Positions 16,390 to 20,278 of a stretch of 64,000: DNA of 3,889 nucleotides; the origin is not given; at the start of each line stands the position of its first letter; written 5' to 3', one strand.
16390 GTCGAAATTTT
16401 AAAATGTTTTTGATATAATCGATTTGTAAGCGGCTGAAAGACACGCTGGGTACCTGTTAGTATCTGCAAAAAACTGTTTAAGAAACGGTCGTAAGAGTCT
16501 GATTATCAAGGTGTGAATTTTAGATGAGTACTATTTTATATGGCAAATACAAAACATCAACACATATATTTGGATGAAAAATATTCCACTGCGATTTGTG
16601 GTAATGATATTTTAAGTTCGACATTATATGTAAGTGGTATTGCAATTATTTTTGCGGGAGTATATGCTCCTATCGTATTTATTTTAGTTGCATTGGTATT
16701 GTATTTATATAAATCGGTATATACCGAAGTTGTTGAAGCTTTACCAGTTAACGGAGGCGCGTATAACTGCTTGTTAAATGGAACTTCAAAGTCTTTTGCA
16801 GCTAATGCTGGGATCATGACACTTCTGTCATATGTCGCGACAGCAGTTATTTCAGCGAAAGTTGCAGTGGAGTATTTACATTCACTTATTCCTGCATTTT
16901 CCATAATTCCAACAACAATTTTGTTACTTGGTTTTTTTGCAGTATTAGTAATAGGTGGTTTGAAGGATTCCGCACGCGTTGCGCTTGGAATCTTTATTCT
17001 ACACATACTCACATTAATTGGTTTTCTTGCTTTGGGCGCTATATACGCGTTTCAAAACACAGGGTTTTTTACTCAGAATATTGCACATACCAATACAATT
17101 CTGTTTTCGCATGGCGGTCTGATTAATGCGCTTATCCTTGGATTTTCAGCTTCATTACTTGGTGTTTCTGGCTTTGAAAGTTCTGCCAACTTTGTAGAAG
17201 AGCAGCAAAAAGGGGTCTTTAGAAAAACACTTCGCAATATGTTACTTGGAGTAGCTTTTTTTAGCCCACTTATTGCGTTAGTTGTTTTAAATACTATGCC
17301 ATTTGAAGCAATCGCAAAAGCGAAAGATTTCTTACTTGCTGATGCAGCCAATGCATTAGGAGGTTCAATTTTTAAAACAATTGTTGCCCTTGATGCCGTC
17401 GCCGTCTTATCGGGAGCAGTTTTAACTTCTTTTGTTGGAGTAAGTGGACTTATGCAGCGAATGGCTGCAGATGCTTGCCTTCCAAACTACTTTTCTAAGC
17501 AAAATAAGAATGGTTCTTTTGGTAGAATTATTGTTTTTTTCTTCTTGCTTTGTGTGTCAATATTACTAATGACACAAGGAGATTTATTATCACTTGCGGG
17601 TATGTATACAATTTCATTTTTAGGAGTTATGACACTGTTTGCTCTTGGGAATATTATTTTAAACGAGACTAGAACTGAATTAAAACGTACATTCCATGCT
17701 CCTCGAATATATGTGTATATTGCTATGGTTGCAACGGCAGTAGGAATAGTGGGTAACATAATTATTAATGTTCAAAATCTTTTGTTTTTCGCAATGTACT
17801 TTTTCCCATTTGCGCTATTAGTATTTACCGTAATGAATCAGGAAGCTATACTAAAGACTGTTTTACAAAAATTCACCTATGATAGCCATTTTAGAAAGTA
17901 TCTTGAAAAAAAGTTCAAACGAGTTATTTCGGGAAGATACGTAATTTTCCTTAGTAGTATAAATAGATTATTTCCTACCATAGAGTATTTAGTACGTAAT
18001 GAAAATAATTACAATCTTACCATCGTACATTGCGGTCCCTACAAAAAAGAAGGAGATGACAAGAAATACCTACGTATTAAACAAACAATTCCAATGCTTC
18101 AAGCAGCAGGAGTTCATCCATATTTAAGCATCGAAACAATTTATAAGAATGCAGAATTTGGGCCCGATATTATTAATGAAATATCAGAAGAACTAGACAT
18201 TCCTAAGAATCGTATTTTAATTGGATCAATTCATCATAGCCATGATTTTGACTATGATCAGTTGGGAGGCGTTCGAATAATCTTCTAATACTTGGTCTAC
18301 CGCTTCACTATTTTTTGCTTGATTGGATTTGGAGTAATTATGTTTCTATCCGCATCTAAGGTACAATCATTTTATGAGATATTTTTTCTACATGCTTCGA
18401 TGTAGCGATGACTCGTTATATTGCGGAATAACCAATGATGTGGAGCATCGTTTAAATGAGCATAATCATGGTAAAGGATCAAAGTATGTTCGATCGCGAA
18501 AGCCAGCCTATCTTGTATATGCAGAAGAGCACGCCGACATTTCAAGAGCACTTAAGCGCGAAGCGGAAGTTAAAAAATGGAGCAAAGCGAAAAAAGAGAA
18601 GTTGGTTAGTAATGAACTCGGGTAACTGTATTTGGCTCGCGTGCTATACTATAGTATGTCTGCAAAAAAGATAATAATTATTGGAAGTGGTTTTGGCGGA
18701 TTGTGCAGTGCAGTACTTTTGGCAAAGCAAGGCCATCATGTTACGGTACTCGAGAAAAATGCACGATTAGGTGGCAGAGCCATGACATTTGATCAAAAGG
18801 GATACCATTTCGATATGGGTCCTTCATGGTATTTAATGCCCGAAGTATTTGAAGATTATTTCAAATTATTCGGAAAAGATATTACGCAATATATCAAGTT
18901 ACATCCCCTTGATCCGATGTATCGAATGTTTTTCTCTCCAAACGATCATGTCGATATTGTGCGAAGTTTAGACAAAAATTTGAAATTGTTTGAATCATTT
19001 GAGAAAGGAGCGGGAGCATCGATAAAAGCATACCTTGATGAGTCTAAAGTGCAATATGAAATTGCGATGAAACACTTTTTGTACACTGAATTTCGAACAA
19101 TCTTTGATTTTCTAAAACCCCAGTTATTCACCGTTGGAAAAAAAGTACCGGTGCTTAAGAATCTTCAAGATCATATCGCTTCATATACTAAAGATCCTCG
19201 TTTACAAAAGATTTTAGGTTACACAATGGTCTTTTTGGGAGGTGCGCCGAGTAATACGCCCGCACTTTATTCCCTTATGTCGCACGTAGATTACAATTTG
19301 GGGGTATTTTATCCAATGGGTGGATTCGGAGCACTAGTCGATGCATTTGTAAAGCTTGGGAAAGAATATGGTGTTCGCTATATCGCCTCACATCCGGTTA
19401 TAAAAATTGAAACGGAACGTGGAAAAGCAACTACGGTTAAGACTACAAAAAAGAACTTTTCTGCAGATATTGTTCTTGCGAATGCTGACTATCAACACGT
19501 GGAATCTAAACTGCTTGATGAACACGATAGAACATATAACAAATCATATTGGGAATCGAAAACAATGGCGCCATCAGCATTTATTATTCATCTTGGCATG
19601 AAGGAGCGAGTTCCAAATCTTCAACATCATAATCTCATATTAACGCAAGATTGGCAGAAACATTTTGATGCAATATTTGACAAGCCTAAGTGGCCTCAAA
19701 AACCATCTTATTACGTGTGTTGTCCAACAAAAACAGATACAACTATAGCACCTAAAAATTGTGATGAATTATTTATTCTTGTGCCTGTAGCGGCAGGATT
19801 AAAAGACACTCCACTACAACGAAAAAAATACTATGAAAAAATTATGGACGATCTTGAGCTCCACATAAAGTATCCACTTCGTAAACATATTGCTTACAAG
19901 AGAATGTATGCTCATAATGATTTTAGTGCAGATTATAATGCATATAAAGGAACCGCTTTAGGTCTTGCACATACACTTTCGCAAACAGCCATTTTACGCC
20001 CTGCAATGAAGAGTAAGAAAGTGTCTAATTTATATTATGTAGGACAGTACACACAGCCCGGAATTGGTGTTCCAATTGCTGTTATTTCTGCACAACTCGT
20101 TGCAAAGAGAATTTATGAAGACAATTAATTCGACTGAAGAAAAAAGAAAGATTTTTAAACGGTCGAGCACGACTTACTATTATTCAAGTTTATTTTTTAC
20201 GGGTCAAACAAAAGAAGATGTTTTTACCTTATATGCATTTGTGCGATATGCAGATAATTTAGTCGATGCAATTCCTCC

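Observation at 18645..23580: Compact carotenoid-type cluster (crtI, crtB, UbiA prenyltransferase, GT2, polyprenyl synthase) in an otherwise reduced-looking genome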

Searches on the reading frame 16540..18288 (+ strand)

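Call 3: search_protein_families(library=pfam, proteins=[window:16540-18288:+], max_evalue=0.01)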
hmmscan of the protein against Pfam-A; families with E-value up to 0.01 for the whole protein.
window:16540-18288:+ (582 aa): 2 families
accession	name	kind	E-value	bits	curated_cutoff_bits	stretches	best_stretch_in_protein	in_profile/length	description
PF13520.12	AA_permease_2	-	5.7e-50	170.9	27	1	17-408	7-405/427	Amino acid permease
PF00324.27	AA_permease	-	9.7e-10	38.1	24.6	1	32-423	19-423/470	Amino acid permease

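Call 4: search_protein_families(library=ncbifam, proteins=[window:16540-18288:+], max_evalue=0.01)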
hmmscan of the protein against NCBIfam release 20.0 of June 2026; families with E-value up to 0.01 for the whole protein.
window:16540-18288:+ (582 aa): 5 families
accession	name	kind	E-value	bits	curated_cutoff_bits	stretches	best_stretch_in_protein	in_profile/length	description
TIGR00909.1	2A0306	subfamily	4.9e-15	55.4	556.8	1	30-403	25-397/429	amino acid transporter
NF053761.1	BrChAATpBcaP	equivalog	2.5e-08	33.4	690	1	31-419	45-439/460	branched-chain amino acid transporter BcaP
TIGR00905.1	2A0302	subfamily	1e-05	24.6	409.05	1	81-444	82-446/473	basic amino acid/polyamine antiporter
TIGR00908.1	2A0305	equivalog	3.4e-05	22.9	381.75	1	38-428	36-425/442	ethanolamine permease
TIGR03810.1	arg_ornith_anti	equivalog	0.0032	16.2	591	1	121-436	123-434/468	arginine-ornithine antiporter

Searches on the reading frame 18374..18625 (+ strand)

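Call 3: search_protein_families(library=pfam, proteins=[window:18374-18625:+], max_evalue=0.01)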
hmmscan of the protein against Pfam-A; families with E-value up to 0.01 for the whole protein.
window:18374-18625:+ (83 aa): 1 family
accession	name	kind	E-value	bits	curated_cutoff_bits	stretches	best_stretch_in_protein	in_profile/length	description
PF01541.30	GIY-YIG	-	1.2e-19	70.8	22.6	1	3-75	2-77/78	GIY-YIG catalytic domain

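Call 4: search_protein_families(library=ncbifam, proteins=[window:18374-18625:+], max_evalue=0.01)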
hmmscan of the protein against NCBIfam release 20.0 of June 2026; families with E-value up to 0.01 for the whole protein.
window:18374-18625:+ (83 aa): 0 families

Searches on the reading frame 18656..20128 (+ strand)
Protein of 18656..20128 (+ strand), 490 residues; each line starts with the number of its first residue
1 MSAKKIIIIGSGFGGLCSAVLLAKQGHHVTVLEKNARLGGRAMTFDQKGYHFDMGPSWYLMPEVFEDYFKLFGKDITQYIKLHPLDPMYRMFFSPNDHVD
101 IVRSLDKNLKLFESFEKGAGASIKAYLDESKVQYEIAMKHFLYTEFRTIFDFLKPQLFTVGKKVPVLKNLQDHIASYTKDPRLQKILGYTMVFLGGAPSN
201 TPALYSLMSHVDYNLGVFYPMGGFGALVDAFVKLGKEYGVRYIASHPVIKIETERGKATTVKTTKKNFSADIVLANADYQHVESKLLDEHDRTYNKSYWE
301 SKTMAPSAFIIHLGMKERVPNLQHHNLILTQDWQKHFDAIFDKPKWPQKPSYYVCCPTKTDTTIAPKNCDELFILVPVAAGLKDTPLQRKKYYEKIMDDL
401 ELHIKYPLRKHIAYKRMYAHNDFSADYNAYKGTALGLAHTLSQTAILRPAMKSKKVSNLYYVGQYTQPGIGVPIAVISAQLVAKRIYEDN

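Call 3: search_protein_families(library=pfam, proteins=[window:18656-20128:+], max_evalue=0.01)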
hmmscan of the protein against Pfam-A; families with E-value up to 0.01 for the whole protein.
window:18656-20128:+ (490 aa): 13 families
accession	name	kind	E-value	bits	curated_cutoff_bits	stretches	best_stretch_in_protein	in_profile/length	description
PF01593.30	Amino_oxidase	-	1.2e-36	127.5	19.8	1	14-486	2-442/443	Flavin containing amine oxidoreductase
PF13450.12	NAD_binding_8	-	1.9e-17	63.7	21.9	1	8-69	1-62/68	NAD(P)-binding Rossmann-like domain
PF01266.30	DAO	-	2.6e-12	47.4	27.9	2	5-40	1-36/353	FAD dependent oxidoreductase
PF00890.30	FAD_binding_2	-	1.4e-07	31.5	20.4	1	6-40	2-36/414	FAD binding domain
PF03486.20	HI0933_like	-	3.2e-07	30.5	50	1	5-40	2-37/244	HI0933-like protein Rossmann domain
PF12831.13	FAD_oxidored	-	8.8e-06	25.7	27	1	6-42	2-38/416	FAD dependent oxidoreductase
PF00996.24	GDI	-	3e-05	23.2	23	1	218-280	224-287/436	GDP dissociation inhibitor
PF07992.20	Pyr_redox_2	-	9.1e-05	22.5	26.1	1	5-39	2-178/291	Pyridine nucleotide-disulphide oxidoreductase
PF00070.33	Pyr_redox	-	0.00024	22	22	1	5-41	1-36/82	Pyridine nucleotide-disulphide oxidoreductase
PF01494.25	FAD_binding_3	-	0.00033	20.4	22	1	5-37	3-35/349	FAD binding domain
PF03721.20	UDPG_MGDP_dh_N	-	0.00067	19.7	27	1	5-36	2-33/187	UDP-glucose/GDP-mannose dehydrogenase family, NAD binding domain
PF06100.17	MCRA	-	0.002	17.5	23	1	4-69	2-73/495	MCRA family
PF01946.23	Thi4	-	0.0045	16.7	26.2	1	5-42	19-57/235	Thi4 family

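Call 4: search_protein_families(library=ncbifam, proteins=[window:18656-20128:+], max_evalue=0.01)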
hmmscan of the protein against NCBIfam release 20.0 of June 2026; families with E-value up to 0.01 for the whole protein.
window:18656-20128:+ (490 aa): 91 families (the best 25 are shown)
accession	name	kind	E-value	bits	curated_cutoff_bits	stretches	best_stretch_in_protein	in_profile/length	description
NF058655.1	CrtID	equivalog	1.1e-204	680.7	640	1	6-483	1-478/478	bifunctional phytoene desaturase/3,4-desaturase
TIGR02734.1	crtI_fam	subfamily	1.8e-149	498.7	238.1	1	7-489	2-491/504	phytoene desaturase family protein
NF042421.1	hydcarot_desat_CrtD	equivalog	3.1e-69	233.7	500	1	4-487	2-484/487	1-hydroxycarotenoid 3,4-desaturase CrtD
NF045637.1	carotdesatCrtDProt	equivalog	7.7e-66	222.6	580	1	6-489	1-485/485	1-hydroxycarotenoid 3,4-desaturase CrtD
TIGR02730.1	carot_isom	equivalog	6e-30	104.5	586.9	1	6-488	3-490/493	carotenoid isomerase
TIGR02733.1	desat_CrtD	equivalog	1.6e-21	76.6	549.7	2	4-55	2-53/492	C-3',4' desaturase CrtD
NF045689.1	BCarotKetCrtO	equivalog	1.1e-18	67.2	1000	2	147-470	164-521/563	beta-carotene ketolase CrtO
NF005560.0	PRK07233.1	equivalog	1.8e-15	56.7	252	2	5-53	2-50/435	hypothetical protein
NF005548.0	PRK07208.1-4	equivalog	7.6e-11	41.3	389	1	3-266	3-253/488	hypothetical protein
TIGR03467.1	HpnE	equivalog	1e-10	41.6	283.05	1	6-55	1-52/430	hydroxysqualene dehydroxylase HpnE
NF008843.0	PRK11883.1-3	equivalog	1.4e-10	40.9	406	1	4-61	2-61/424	protoporphyrinogen oxidase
TIGR00562.1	proto_IX_ox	equivalog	4.9e-10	38.6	97.85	1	4-57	3-58/470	protoporphyrinogen oxidase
NF005545.0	PRK07208.1-1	equivalog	2.2e-09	36.2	451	1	5-57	9-62/504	hypothetical protein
NF009410.0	PRK12771.1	subfamily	2.8e-09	36.1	516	1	2-50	137-184/566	NAD(P)-binding protein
NF005547.0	PRK07208.1-3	equivalog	7.4e-09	34.9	380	1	3-56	4-57/465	hypothetical protein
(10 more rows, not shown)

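Call 13: find_homologous_proteins(query=window:18656-20128:+, max_evalue=1e-20)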
Query window:18656-20128:+ (490 aa): 6202 proteins with E <= 1e-20 among 8000 candidates; the best 120 are listed.
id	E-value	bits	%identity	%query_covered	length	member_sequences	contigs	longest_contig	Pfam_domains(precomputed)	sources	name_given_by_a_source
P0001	0.0e+0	1074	94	100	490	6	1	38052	PF01266.31,PF01593.31,PF13450.13,PF00890.31,PF03486.21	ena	-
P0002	1.9e-288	975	85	100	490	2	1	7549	PF01266.31,PF01593.31,PF13450.13,PF00890.31,PF07992.21,PF03486.21,PF00996.25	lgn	-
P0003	1.4e-242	824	71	100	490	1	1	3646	PF01266.31,PF01593.31,PF13450.13,PF03721.21,PF00996.25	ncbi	-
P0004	8.0e-242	821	71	100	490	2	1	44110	PF01266.31,PF01593.31,PF13450.13,PF00890.31,PF03486.21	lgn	-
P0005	1.6e-234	797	70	99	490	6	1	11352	PF01266.31,PF01593.31,PF13450.13,PF00890.31,PF00070.34,PF00996.25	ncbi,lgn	-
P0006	3.8e-230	783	69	99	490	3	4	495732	PF01266.31,PF01593.31,PF13450.13,PF00890.31,PF07992.21,PF03486.21,PF00996.25,PF12831.14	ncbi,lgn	-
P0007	3.0e-226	770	68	99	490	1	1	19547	PF01266.31,PF01593.31,PF13450.13,PF00890.31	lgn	-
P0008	2.4e-225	767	67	99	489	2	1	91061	PF01266.31,PF01593.31,PF13450.13,PF00890.31,PF03486.21,PF00996.25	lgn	-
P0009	3.4e-225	767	66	99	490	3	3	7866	PF01266.31,PF01593.31,PF13450.13,PF00890.31,PF07992.21,PF00070.34,PF03486.21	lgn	-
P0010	1.2e-216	738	64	97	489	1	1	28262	PF01266.31,PF01593.31,PF13450.13,PF00890.31,PF00996.25,PF12831.14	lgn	-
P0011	3.4e-214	730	66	99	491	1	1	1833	PF01266.31,PF01593.31,PF13450.13,PF00890.31,PF07992.21,PF00070.34,PF03486.21,PF00996.25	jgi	-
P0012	1.4e-206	705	62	99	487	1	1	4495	PF01266.31,PF01593.31,PF13450.13,PF00890.31,PF07992.21,PF03486.21,PF00996.25,PF12831.14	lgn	-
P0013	9.4e-184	630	55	100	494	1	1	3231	PF01266.31,PF01593.31,PF13450.13,PF00890.31,PF07992.21,PF00070.34,PF03486.21,PF06100.18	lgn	-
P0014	4.2e-183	628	54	100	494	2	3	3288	PF01266.31,PF01593.31,PF13450.13,PF00890.31,PF07992.21,PF00070.34,PF03486.21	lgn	-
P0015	1.1e-182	626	-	-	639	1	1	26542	PF01266.31,PF01593.31,PF13450.13,PF07992.21,PF00070.34,PF13738.13,PF03486.21,PF12831.14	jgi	-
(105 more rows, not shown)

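Call 14: find_related_loci(query=window:18656-20128:+, collection=genome_contigs, flank=10000)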
Query window:18656-20128:+ (490 aa) in genome_contigs; peptide patterns used: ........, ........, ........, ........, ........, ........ (x = any residue, [..] = any of these).
108 stretches matched a pattern; 98 encode a relative of the query (tblastn E <= 1e-3); the best 80 are kept; 80 distinct loci.
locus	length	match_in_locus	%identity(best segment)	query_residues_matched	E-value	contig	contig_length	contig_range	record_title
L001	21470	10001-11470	83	1-490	0e+0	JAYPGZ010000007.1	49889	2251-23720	MAG: Candidatus Roizmanbacteria bacterium isolate 139578_S179_concoct_bins.tsv.227 NODE_557_length_49889_cov_7.060982, w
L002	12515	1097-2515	68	17-489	0e+0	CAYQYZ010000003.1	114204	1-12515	MAG TPA_asm: uncultured Gammaproteobacteria bacterium isolate SRP286056_co1_376 genome assembly, contig: NODE_118_length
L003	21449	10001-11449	54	4-486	2e-180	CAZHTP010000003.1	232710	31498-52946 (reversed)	MAG TPA_asm: uncultured Gammaproteobacteria bacterium isolate SRP192515_co2_50 genome assembly, contig: NODE_21_length_2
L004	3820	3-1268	61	65-486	0e+0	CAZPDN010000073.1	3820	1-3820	MAG TPA_asm: uncultured Gammaproteobacteria bacterium isolate SRP257259_co1_196 genome assembly, contig: NODE_45709_leng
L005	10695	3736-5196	47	4-487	1e-157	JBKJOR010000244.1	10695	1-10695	MAG: Pyrinomonadaceae bacterium isolate ant_bin.423 k117_3473894, whole genome shotgun sequence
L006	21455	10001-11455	46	4-485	1e-153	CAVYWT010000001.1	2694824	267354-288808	MAG: uncultured Acidobacteriota bacterium isolate MFD01275.bin.2.57 genome assembly, contig: contig_1907, whole genome s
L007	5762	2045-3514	45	4-490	2e-153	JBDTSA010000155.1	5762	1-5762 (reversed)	MAG: Acidobacteriota bacterium isolate cluster3_bin.26 NODE_76153_length_5762_cov_3.867356, whole genome shotgun sequenc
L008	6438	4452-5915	45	3-487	2e-152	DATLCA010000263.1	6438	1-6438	MAG TPA_asm: Pyrinomonadaceae bacterium isolate SMAG_U14312 k141_344872, whole genome shotgun sequence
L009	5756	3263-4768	42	4-489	4e-134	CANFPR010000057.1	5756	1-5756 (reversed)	MAG: Micrococcales bacterium isolate Jr-14may18-291 genome assembly, contig: Jr-14may18-C22270, whole genome shotgun seq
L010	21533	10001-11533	43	1-489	1e-133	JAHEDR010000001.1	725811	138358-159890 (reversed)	MAG: Rhodoluna sp. isolate Ww21 NODE_4_length_725811_cov_36.705177, whole genome shotgun sequence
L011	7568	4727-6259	42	1-489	4e-131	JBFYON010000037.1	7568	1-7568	MAG: Micrococcales bacterium isolate PPR_0128 PPR_0128_bin.3.fa_k121_936389, whole genome shotgun sequence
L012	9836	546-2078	42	1-489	7e-131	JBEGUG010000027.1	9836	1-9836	MAG: Actinomycetota bacterium isolate redbuttecreek_2019_sw_WHONDRS-S19S_0086_B_bin.27 scaffold_59818, whole genome shot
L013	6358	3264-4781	42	1-490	2e-130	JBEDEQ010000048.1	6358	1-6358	MAG: Actinomycetota bacterium isolate NASQAN2014_185_F_bin.7 scaffold_2213, whole genome shotgun sequence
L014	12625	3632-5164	41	1-489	2e-129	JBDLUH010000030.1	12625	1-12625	MAG: Actinomycetota bacterium isolate littlewindriver_2019_sw_WHONDRS-S19S_0009_A_bin.18 scaffold_0000869, whole genome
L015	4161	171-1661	42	4-489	1e-131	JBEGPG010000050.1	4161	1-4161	MAG: Actinomycetota bacterium isolate nebranchanacostia_2019_sw_WHONDRS-S19S_0081_B_bin.93 scaffold_515708, whole genome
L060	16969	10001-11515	39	4-490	7e-113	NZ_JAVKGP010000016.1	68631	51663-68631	Agromyces sp. LY-1358 NODE_16_length_68631_cov_167.733274, whole genome shotgun sequence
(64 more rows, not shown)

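Call 29: list_cluster_members(proteins=[window:18656-20128:+, window:20115-20942:+, window:20947-21795:+, window:21792-22514:+, window:22522-23580:+, window:59438-60607:+, P0123, P0154])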
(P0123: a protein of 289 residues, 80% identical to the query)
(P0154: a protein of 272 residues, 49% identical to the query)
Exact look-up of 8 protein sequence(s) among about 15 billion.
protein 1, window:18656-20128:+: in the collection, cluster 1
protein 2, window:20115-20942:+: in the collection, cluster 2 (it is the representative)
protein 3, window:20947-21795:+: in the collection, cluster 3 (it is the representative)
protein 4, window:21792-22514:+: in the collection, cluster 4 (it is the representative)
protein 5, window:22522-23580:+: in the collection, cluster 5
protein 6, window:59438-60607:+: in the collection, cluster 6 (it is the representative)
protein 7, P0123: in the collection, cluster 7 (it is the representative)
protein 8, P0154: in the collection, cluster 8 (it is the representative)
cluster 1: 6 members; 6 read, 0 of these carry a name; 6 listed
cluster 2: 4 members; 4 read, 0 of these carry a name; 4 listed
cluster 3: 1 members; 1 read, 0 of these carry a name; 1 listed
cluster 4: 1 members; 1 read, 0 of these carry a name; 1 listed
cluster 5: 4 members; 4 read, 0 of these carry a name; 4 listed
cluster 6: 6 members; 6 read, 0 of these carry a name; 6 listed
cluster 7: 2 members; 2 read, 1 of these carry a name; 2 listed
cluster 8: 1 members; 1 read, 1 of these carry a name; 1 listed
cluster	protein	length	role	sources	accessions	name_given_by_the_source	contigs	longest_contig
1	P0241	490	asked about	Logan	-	-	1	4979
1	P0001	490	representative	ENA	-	-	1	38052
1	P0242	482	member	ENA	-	-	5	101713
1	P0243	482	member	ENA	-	-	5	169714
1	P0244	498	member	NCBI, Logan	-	-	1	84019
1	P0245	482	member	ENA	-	-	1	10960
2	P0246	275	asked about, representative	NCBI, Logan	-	-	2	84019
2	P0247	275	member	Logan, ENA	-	-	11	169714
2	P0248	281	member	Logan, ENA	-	-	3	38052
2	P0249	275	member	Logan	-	-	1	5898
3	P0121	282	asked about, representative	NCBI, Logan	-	-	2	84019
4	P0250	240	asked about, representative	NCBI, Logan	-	-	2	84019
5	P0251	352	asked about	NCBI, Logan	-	-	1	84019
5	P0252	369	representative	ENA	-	-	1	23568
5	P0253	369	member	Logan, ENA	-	-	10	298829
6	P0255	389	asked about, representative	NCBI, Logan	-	-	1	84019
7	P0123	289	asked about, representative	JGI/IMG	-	lycopene elongase/hydratase (dihydrobisanhydrobacterioruberin-forming)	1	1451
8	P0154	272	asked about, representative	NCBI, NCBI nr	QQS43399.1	prenyltransferase [Candidatus Roizmanbacteria bacterium] | MAG: prenyltransferase [Candidatus Roizmanbacteria bacterium]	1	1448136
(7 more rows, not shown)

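Call 35: search_protein_families(library=ncbifam, proteins=[L060:12637-13503:+, L006:11513-12322:-, L001:12292-13119:+, L003:12311-13114:+], max_evalue=1e-10)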
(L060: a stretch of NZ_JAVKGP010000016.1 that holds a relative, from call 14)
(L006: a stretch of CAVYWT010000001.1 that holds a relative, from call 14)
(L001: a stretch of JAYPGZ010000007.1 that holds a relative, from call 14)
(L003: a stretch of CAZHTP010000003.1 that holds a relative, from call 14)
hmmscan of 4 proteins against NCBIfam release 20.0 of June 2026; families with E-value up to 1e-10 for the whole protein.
L060:12637-13503:+ (289 aa): 4 families
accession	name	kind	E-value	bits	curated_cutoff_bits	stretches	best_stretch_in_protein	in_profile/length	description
NF009608.0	PRK13105.1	equivalog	8.1e-135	448.6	217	1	8-288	9-289/291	prenyltransferase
NF010119.0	PRK13595.1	equivalog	4.7e-46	157.6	248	1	10-285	14-283/292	prenyltransferase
NF009516.0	PRK12875.1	equivalog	2.6e-44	151.4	205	1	11-287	20-288/292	prenyltransferase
NF009523.0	PRK12884.1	equivalog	6.3e-11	42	269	1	24-229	20-217/279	prenyltransferase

L006:11513-12322:- (270 aa): 4 families
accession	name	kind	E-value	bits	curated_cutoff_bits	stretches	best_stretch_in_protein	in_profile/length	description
NF009516.0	PRK12875.1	equivalog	6.4e-78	261.8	205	1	5-270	20-282/292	prenyltransferase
NF010119.0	PRK13595.1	equivalog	4.1e-37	128.2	248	1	2-243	12-252/292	prenyltransferase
NF009608.0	PRK13105.1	equivalog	1.4e-36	126.2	217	1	2-268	9-280/291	prenyltransferase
NF009525.0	PRK12887.1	equivalog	1e-11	44.8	226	1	17-235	33-252/310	homogentisate phytyltransferase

L001:12292-13119:+ (276 aa): 4 families
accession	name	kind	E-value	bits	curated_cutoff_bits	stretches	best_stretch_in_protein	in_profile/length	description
NF009516.0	PRK12875.1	equivalog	3.2e-79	266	205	1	4-275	15-282/292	prenyltransferase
NF009608.0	PRK13105.1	equivalog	8.6e-37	126.8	217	1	7-229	10-231/291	prenyltransferase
NF010119.0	PRK13595.1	equivalog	5e-31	108.3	248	1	8-244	14-249/292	prenyltransferase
NF009525.0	PRK12887.1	equivalog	1.6e-13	50.6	226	1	35-262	45-273/310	homogentisate phytyltransferase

L003:12311-13114:+ (268 aa): 4 families
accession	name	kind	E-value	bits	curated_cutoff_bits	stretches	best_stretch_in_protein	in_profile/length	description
NF009516.0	PRK12875.1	equivalog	3.1e-85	285.8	205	1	1-266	20-281/292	prenyltransferase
NF010119.0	PRK13595.1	equivalog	3.1e-29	102.4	248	1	1-250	15-261/292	prenyltransferase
NF009608.0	PRK13105.1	equivalog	6e-27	94.5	217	1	4-221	15-232/291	prenyltransferase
NF009525.0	PRK12887.1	equivalog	7.6e-12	45.2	226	1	16-231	36-259/310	homogentisate phytyltransferase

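Call 62: find_encoding_contigs(protein=P0255, flank=10000, max_places=1)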
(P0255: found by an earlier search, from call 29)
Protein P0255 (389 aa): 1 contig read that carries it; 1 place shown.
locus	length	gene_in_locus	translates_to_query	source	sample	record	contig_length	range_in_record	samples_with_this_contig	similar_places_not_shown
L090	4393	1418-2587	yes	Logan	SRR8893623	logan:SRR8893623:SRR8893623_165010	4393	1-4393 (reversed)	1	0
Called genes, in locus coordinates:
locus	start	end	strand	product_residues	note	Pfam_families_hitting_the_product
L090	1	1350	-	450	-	?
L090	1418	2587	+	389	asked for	PF00890:FAD_binding_2 (faint), PF01266:DAO (faint), PF01494:FAD_binding_3, PF04820:Trp_halogenase (faint), PF05834:Lycopene_cycl, PF07992:Pyr_redox_2 (weak), PF12831:FAD_oxidored (weak), PF13450:NAD_binding_8 (weak)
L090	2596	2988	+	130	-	PF06541:ABC_trans_CmpB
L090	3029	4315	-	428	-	-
